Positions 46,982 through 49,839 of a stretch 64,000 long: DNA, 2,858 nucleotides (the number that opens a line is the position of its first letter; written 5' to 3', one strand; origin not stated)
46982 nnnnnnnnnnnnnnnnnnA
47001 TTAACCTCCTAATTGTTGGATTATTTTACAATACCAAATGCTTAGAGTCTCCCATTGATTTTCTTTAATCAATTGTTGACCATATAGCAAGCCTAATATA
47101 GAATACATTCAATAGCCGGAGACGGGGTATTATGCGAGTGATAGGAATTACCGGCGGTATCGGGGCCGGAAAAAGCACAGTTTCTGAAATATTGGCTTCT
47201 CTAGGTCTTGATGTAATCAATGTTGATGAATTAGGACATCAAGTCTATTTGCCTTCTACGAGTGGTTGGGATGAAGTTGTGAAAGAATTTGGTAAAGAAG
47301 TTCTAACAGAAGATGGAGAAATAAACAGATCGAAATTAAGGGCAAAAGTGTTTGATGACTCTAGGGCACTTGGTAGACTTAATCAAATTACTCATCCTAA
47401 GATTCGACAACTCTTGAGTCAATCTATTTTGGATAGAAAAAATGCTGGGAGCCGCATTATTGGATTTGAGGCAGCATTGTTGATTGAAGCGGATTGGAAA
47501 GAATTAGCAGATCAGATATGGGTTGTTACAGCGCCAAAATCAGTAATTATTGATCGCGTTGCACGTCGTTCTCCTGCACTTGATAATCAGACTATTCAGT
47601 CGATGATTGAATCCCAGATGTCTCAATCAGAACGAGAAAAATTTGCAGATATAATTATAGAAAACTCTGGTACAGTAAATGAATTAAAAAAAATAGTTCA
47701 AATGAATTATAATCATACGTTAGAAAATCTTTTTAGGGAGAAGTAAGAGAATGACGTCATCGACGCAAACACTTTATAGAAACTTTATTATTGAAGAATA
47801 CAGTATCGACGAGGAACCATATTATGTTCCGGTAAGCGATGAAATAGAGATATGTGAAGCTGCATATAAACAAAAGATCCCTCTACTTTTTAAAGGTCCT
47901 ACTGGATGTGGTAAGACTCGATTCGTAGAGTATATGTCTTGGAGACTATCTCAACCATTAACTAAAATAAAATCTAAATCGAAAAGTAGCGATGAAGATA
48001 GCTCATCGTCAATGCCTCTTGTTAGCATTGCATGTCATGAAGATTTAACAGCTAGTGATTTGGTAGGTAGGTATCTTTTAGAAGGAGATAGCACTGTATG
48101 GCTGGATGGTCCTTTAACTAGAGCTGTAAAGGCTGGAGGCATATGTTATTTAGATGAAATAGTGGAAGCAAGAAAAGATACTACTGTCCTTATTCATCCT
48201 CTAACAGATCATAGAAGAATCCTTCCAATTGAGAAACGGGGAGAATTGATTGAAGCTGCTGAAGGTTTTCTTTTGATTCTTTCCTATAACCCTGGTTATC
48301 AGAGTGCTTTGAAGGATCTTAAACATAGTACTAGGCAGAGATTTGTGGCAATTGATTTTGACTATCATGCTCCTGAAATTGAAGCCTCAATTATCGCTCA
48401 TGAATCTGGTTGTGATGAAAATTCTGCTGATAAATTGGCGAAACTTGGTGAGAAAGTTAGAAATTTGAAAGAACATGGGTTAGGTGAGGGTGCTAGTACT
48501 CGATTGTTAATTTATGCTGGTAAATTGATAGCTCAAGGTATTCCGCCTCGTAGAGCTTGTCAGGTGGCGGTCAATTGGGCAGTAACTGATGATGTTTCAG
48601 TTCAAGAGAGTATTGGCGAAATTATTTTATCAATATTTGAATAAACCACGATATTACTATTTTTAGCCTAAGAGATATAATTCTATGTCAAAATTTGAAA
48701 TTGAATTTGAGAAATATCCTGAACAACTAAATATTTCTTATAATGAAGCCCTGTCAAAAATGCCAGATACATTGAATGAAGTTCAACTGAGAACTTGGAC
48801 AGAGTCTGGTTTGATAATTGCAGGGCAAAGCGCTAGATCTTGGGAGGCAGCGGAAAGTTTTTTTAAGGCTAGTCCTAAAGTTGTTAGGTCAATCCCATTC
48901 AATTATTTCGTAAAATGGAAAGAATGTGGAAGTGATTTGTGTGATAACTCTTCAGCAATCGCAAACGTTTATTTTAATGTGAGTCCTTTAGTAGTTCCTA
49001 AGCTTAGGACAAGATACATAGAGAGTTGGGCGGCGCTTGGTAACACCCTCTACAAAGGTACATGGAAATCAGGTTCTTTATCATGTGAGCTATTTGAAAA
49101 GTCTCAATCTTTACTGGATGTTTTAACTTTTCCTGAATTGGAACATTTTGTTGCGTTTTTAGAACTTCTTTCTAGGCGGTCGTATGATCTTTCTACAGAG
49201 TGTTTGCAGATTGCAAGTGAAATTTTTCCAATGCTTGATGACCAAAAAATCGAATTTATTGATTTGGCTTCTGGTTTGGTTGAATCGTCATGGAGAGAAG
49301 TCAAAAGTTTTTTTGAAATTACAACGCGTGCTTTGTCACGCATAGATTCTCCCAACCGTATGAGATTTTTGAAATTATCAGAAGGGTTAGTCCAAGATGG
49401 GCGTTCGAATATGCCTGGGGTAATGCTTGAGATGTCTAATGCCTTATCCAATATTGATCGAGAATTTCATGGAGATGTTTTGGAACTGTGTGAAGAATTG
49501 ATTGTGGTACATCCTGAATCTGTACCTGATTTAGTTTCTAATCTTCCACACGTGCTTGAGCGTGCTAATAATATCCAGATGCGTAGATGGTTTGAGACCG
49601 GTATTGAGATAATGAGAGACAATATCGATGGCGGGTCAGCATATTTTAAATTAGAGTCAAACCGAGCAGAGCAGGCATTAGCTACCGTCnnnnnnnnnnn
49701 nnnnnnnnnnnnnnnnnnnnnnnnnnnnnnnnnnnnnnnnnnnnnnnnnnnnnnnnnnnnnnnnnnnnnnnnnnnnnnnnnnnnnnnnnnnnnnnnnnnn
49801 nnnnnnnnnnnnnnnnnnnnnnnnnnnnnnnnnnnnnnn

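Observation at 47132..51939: Orphan CbbQ/NorQ-type AAA+ ATPase with an unusually long (1084 aa) NorD/CbbO-like VWA partner, operonic with coaE and with no visible client enzyme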

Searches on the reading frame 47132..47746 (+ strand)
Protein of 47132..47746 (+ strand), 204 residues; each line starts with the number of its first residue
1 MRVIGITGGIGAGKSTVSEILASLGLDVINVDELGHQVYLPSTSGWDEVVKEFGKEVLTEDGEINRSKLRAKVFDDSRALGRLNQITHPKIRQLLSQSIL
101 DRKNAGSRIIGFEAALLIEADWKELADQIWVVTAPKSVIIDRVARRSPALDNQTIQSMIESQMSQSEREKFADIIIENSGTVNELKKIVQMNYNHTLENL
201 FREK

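Call 3: search_protein_families(library=pfam, proteins=[window:47132-47746:+], max_evalue=0.01)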
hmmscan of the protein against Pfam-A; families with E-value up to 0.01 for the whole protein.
window:47132-47746:+ (204 aa): 5 families
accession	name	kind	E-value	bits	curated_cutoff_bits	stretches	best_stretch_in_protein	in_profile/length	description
PF01121.26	CoaE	-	1.1e-47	162.5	27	1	3-183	2-179/180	Dephospho-CoA kinase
PF13238.12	AAA_18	-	8.8e-07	29.9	29.4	1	4-147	1-112/128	AAA domain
PF13521.12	AAA_28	-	0.0012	19.6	27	1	4-70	2-48/164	AAA domain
PF13671.12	AAA_33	-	0.0043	17.8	27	0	6-152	4-130/143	AAA domain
PF01202.28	SKI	-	0.0087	16.6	22.1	0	11-35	2-27/159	Shikimate kinase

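Call 4: search_protein_families(library=ncbifam, proteins=[window:47132-47746:+], max_evalue=0.01)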
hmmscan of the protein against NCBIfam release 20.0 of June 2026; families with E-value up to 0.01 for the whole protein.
window:47132-47746:+ (204 aa): 6 families
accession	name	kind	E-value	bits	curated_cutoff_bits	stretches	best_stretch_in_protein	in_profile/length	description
TIGR00152.1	TIGR00152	equivalog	2.2e-49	167.9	65.55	1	3-188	1-185/188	dephospho-CoA kinase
NF002879.0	PRK03333.1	equivalog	5.3e-40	137.7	215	1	2-194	2-191/395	dephospho-CoA kinase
NF006743.0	PRK09270.1-2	equivalog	6.8e-05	22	227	0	2-23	29-50/217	nucleoside/nucleotide kinase family protein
NF006226.0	PRK08356.1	equivalog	0.00023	21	189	0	3-190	7-187/195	hypothetical protein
NF003012.0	PRK03839.1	equivalog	0.0015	18.5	152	1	3-38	2-38/180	putative kinase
NF004018.0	PRK05480.1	equivalog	0.0042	16.6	180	0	2-25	7-31/210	uridine kinase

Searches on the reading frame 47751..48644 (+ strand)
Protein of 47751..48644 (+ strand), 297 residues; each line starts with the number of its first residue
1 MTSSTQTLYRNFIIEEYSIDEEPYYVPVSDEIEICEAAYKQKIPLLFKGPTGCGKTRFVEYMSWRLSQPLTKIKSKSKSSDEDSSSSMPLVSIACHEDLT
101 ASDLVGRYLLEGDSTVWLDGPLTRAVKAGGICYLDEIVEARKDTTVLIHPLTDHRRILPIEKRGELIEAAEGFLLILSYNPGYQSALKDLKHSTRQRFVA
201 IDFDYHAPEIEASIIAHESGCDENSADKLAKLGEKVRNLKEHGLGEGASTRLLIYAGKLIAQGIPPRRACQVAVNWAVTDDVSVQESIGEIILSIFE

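Call 3: search_protein_families(library=pfam, proteins=[window:47751-48644:+], max_evalue=0.01)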
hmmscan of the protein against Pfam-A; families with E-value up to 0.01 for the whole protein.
window:47751-48644:+ (297 aa): 3 families
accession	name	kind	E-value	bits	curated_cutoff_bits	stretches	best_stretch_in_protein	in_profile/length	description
PF08406.16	CbbQ_C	-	2e-29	102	20.6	1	211-292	1-82/85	CbbQ/NirQ/NorQ C-terminal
PF07728.20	AAA_5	-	5.6e-27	94.9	22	1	44-198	1-139/139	AAA domain (dynein-related subfamily)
PF01078.27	Mg_chelatase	-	0.00024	21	20.3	1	44-195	24-172/207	Magnesium chelatase, subunit ChlI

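Call 4: search_protein_families(library=ncbifam, proteins=[window:47751-48644:+], max_evalue=0.01)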
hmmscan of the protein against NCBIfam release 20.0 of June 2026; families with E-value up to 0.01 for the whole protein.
window:47751-48644:+ (297 aa): 1 family
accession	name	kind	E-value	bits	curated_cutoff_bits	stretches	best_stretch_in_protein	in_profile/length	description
TIGR02640.1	gas_vesic_GvpN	equivalog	2.3e-12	47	266.8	1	40-261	19-237/262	gas vesicle protein GvpN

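Call 6: search_solved_structures(query=window:47751-48644:+, max_evalue=0.001)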
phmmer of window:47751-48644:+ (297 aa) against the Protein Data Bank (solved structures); distinct sequences matched with E-value up to 0.001: 9.
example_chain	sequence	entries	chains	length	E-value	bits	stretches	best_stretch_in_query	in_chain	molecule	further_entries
5c3c_A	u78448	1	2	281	3.2e-105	354.5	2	88-295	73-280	CbbQ/NirQ/NorQ domain protein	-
6l1q_C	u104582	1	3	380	2.3e-93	315.6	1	7-289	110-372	CbbQ protein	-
9qhd_A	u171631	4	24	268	1.6e-87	296.4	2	90-296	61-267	Nitric oxide reductase NorQ protein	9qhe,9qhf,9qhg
9qh4_A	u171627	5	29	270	3.3e-87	295.4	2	88-296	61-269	Protein NorQ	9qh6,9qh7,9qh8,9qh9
6i27_A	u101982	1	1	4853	1.2e-35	126.2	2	33-219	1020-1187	Midasin,Midasin,Midasin,Midasin,Midasin,Midasin,Midasin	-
6i26_A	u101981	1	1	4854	1.2e-35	126.2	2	33-219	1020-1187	Midasin,Midasin,Midasin,Midasin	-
6hyp_A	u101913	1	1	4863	1.2e-35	126.2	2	33-219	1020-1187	Midasin,Midasin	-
5jcs_s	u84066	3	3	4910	1.3e-35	126.1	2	33-219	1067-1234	Midasin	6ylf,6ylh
6or5_A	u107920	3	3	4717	2.5e-31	112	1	19-219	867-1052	Midasin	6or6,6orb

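Call 89: search_protein_families(library=padloc, proteins=[window:47751-48644:+], max_evalue=0.01)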
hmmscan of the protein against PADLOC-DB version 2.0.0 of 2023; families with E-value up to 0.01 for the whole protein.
window:47751-48644:+ (297 aa): 2 families
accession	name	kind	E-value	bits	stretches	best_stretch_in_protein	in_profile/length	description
PDLC02196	IetA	-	0.00065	17.2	1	35-73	115-153/374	-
PDLC01993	RtcR--CARF_AAA_HTH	-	0.0051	13.3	0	34-160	196-310/523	-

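Call 91: search_solved_structures(query=window:47751-48644:+, max_evalue=1e-50, show_alignments=3)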
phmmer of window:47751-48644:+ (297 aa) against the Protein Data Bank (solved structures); distinct sequences matched with E-value up to 1e-50: 4.
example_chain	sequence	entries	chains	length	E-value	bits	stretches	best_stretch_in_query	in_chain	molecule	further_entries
5c3c_A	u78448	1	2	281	3.2e-105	354.5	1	88-295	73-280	CbbQ/NirQ/NorQ domain protein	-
6l1q_C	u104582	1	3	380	2.3e-93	315.6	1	7-289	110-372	CbbQ protein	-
9qhd_A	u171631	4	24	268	1.6e-87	296.4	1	90-296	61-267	Nitric oxide reductase NorQ protein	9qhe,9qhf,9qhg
9qh4_A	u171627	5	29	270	3.3e-87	295.4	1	88-296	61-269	Protein NorQ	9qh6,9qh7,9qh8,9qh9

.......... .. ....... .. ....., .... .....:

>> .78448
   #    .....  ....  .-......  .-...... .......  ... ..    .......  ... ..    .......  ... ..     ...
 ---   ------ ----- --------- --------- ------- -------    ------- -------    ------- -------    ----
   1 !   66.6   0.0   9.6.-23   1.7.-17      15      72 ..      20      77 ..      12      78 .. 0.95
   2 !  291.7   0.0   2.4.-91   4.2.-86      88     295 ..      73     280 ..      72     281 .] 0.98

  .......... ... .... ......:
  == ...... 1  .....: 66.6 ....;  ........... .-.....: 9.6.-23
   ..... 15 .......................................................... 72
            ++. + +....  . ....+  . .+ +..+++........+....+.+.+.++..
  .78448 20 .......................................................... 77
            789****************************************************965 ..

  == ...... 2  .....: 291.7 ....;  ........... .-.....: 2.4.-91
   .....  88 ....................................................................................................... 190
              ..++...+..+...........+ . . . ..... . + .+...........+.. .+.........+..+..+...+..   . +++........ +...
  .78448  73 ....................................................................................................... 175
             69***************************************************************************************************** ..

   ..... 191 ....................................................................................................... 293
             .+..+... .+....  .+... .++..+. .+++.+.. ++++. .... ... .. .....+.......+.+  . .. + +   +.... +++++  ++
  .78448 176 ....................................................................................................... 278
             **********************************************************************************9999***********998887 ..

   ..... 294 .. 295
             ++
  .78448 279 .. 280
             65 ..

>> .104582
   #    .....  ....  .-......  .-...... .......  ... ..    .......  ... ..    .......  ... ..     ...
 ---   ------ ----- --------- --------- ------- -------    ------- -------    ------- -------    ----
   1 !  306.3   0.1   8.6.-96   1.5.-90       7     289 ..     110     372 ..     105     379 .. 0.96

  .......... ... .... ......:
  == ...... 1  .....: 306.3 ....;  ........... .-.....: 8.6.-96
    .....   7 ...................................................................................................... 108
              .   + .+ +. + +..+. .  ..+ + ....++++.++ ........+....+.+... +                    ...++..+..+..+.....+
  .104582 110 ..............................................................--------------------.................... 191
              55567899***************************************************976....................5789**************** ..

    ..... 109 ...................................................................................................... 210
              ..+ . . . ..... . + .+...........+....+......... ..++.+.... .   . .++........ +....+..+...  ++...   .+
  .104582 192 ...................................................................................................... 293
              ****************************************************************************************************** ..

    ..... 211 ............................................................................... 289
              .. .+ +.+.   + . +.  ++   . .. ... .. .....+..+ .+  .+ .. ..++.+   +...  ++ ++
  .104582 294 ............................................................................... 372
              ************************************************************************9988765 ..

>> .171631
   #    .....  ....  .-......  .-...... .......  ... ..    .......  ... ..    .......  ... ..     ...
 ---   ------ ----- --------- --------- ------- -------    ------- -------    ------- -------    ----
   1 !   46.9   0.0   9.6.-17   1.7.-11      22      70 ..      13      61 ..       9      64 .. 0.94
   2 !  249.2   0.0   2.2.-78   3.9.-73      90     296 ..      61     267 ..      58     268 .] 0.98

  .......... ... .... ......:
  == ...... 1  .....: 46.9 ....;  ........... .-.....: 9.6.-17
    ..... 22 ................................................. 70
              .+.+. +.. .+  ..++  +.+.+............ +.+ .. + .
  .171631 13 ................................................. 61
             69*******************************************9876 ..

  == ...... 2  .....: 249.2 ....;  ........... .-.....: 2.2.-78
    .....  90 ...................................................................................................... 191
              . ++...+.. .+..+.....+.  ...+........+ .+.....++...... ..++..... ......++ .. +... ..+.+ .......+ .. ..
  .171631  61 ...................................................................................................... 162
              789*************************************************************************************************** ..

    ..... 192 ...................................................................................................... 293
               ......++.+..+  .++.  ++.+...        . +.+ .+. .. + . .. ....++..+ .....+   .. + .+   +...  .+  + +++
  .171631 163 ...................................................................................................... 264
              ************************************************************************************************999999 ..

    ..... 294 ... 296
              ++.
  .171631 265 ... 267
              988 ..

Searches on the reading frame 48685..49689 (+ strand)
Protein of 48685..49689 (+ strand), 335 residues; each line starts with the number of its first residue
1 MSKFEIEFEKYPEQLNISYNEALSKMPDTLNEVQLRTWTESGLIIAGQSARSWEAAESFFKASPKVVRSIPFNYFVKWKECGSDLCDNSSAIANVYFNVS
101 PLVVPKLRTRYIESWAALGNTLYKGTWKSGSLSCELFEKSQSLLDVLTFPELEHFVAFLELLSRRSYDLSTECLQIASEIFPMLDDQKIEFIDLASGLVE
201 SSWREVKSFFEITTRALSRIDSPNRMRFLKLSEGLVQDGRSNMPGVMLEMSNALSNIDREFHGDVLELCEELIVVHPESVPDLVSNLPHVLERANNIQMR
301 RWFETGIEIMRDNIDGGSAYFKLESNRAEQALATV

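Call 99: search_protein_families(library=pfam, proteins=[window:48685-49689:+], max_evalue=0.01)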
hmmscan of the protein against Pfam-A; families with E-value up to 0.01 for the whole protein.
window:48685-49689:+ (335 aa): 0 families
